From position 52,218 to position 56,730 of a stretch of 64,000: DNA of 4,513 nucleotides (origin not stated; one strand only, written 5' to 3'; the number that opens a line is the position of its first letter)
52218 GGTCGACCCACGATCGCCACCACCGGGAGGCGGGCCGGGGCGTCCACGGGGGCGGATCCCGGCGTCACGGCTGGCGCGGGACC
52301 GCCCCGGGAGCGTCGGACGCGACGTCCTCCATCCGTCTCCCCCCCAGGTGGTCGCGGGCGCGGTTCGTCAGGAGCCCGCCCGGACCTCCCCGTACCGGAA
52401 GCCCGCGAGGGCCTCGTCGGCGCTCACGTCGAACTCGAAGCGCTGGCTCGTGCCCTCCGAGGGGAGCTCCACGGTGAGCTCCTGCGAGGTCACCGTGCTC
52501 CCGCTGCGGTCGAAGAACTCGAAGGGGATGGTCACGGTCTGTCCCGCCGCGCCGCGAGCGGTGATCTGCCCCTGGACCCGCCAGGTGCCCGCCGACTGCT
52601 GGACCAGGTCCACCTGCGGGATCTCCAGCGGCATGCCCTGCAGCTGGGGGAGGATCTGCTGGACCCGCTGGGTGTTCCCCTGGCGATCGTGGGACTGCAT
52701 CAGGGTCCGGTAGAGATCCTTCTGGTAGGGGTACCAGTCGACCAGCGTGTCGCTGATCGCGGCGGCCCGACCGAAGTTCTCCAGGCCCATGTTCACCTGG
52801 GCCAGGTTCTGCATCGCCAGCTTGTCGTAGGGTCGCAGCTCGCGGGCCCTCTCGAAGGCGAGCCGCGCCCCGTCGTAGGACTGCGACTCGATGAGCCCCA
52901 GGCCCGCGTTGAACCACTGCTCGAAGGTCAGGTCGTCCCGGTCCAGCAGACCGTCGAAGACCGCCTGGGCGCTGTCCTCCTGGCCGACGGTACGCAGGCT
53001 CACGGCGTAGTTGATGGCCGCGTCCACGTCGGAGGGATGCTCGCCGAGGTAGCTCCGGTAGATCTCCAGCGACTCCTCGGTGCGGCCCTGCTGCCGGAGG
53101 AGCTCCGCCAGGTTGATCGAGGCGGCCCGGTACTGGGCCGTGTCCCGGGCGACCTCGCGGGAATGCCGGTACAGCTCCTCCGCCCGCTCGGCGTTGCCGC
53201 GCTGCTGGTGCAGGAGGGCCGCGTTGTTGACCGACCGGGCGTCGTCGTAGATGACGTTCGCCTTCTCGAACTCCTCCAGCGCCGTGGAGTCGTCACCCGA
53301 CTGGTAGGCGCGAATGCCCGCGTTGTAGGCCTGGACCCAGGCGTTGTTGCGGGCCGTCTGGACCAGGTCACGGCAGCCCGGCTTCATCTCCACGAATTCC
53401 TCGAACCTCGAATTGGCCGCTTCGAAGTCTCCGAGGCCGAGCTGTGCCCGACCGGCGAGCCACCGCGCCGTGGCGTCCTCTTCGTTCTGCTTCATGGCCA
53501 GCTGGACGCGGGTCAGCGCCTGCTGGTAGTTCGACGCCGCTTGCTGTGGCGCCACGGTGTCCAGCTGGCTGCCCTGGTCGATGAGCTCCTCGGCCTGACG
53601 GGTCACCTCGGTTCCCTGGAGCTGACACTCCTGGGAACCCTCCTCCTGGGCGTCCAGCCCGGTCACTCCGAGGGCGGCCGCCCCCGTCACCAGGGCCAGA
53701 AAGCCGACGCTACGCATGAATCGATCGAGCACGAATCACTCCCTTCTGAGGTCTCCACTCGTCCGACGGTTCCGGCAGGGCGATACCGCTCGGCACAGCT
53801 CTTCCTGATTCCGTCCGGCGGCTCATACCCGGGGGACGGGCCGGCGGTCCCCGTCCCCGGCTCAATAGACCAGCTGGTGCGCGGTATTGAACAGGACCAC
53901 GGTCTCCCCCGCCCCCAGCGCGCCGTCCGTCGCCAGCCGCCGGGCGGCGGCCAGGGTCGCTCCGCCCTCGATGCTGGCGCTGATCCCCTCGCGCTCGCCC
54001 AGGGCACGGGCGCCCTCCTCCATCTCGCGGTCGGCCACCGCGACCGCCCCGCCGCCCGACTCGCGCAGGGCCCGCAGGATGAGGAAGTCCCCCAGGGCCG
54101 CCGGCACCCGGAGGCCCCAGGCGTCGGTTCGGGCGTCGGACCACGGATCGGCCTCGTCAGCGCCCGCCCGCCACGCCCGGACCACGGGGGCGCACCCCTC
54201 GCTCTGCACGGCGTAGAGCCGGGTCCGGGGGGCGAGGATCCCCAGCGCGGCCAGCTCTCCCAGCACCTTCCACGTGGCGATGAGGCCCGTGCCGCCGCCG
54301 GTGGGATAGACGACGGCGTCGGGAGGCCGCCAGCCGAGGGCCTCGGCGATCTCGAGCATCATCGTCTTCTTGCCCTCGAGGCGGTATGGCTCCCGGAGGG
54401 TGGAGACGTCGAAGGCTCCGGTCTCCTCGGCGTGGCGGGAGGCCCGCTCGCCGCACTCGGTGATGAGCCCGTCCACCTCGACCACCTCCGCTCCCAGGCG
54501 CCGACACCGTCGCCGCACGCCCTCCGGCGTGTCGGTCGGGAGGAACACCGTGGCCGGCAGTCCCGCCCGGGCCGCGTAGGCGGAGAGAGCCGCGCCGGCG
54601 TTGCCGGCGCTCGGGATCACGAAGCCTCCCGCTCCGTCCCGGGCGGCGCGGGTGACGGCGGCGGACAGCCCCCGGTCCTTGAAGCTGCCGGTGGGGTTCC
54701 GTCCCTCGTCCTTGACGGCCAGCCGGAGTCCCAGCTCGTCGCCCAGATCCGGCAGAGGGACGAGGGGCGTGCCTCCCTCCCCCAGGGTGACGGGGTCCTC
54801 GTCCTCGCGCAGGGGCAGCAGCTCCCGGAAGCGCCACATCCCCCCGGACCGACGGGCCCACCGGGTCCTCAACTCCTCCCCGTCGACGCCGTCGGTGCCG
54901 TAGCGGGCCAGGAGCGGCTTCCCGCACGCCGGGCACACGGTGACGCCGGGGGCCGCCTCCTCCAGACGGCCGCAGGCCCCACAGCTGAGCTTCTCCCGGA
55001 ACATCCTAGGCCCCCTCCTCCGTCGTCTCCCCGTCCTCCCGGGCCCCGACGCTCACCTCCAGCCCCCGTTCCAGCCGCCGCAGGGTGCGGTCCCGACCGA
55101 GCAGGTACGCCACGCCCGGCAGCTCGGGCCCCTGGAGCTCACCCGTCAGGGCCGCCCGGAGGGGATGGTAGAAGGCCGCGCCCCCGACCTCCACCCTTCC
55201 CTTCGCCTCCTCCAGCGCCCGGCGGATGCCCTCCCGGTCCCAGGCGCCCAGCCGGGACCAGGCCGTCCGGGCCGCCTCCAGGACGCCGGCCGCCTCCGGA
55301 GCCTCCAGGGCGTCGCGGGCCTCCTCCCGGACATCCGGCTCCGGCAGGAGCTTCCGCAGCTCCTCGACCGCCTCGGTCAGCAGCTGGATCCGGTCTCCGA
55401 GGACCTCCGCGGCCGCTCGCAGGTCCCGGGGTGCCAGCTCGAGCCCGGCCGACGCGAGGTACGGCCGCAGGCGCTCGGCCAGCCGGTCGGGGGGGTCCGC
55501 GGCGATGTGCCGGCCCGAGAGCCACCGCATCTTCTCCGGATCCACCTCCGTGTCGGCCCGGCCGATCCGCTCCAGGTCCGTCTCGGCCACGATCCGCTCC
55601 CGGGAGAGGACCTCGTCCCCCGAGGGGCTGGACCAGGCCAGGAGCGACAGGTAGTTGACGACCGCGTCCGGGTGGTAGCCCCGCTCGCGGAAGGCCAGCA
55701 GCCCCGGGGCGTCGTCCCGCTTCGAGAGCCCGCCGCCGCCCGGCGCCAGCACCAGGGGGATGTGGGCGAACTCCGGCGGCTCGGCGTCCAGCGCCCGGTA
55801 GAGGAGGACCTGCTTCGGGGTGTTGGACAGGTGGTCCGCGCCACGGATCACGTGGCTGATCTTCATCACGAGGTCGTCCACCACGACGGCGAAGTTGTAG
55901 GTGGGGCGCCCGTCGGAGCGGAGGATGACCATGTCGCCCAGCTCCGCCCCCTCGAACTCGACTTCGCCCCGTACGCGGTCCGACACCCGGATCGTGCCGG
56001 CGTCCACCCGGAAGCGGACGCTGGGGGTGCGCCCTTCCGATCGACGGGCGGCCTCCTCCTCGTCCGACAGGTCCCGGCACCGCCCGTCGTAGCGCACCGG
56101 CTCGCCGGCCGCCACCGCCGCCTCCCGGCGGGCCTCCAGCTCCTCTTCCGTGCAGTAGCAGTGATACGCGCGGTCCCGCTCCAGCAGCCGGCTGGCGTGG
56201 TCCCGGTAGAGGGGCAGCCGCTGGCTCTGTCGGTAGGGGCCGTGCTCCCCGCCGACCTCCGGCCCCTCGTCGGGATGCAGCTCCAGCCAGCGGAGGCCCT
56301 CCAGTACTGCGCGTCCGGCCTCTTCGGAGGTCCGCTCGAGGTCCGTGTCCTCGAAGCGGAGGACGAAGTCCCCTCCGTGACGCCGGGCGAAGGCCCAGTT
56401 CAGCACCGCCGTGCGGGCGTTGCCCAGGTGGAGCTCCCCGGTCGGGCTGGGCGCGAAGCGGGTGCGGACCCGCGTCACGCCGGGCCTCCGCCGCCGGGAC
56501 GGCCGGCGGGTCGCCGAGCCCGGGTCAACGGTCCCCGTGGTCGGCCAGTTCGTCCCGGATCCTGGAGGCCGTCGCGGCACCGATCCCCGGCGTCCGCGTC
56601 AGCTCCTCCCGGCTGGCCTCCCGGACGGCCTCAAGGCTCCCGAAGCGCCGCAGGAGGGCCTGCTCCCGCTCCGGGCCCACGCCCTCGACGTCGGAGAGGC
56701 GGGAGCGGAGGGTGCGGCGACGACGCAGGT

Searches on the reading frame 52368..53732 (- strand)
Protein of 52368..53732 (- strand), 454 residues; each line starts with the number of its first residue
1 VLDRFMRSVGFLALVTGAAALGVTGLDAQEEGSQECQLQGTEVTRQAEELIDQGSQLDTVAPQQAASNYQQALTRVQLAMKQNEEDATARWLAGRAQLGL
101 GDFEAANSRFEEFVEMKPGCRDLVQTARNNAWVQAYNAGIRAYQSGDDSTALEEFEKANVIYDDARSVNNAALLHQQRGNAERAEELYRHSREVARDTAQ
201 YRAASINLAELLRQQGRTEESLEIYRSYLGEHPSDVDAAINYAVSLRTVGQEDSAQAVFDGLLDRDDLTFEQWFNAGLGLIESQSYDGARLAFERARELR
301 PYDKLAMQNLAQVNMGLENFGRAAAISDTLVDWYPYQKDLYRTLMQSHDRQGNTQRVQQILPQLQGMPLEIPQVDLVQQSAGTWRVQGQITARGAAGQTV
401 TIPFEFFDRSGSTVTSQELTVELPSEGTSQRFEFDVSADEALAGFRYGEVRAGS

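Call 9: search_protein_families(library=pfam, proteins=[window:52368-53732:-], max_evalue=0.001)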
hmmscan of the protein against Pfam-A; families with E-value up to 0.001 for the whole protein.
window:52368-53732:- (454 aa): 12 families
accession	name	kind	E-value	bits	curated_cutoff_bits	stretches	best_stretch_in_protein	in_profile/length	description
PF14559.12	TPR_19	-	6.8e-17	62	25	1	212-267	1-56/68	Tetratricopeptide repeat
PF13424.12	TPR_12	-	8.1e-14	52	30.1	2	166-228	4-71/77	Tetratricopeptide repeat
PF13428.12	TPR_14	-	9e-14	51.1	23.5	1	204-243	3-42/44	Tetratricopeptide repeat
PF13432.12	TPR_16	-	9.4e-13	48.8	32.7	1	171-235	3-64/65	Tetratricopeptide repeat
PF07719.23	TPR_2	-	3.3e-11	42.8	27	0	271-302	2-33/34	Tetratricopeptide repeat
PF13181.12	TPR_8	-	7.8e-09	35.4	25.7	0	206-227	5-26/34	Tetratricopeptide repeat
PF07721.20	TPR_4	-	1.1e-07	32.2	27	0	204-226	3-25/26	Tetratricopeptide repeat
PF12688.13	TPR_5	-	1.2e-06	29.1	24.2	1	174-258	10-94/119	Tetratrico peptide repeat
PF13371.12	TPR_9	-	1.4e-05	25.4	35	0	66-123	8-65/73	Tetratricopeptide repeat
PF13174.12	TPR_6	-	4e-05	24.4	26.3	0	207-234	5-32/33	Tetratricopeptide repeat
PF13176.12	TPR_7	-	9.9e-05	22.6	27.9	0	206-235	3-34/36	Tetratricopeptide repeat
PF13374.12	TPR_10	-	0.00013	22.3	27.5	0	165-197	2-34/42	Tetratricopeptide repeat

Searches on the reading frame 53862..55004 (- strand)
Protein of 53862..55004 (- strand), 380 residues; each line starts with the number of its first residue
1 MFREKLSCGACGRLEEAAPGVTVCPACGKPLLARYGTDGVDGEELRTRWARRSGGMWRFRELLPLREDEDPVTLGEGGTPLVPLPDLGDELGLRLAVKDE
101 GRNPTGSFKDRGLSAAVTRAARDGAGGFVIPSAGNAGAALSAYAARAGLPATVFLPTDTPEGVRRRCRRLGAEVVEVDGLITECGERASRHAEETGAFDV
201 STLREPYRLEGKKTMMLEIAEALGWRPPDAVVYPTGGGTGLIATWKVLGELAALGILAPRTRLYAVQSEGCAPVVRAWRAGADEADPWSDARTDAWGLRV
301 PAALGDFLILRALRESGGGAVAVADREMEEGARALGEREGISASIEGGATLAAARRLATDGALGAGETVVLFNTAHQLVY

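Call 9: search_protein_families(library=pfam, proteins=[window:53862-55004:-], max_evalue=0.001)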
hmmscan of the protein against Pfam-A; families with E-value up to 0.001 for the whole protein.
window:53862-55004:- (380 aa): 1 family
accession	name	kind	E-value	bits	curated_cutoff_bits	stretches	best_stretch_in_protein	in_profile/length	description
PF00291.31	PALP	-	1.9e-76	257.6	35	1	72-374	1-294/295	Pyridoxal-phosphate dependent enzyme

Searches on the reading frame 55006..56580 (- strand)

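Call 9: search_protein_families(library=pfam, proteins=[window:55006-56580:-], max_evalue=0.001)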
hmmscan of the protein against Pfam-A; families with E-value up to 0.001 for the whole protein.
window:55006-56580:- (524 aa): 2 families
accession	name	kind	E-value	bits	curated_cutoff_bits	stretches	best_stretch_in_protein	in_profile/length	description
PF00749.27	tRNA-synt_1c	-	2.1e-91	306.5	23.4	1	38-353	2-314/314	tRNA synthetases class I (E and Q), catalytic domain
PF19269.4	Anticodon_2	-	2.4e-22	80.3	23.6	1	366-507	1-141/141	Anticodon binding domain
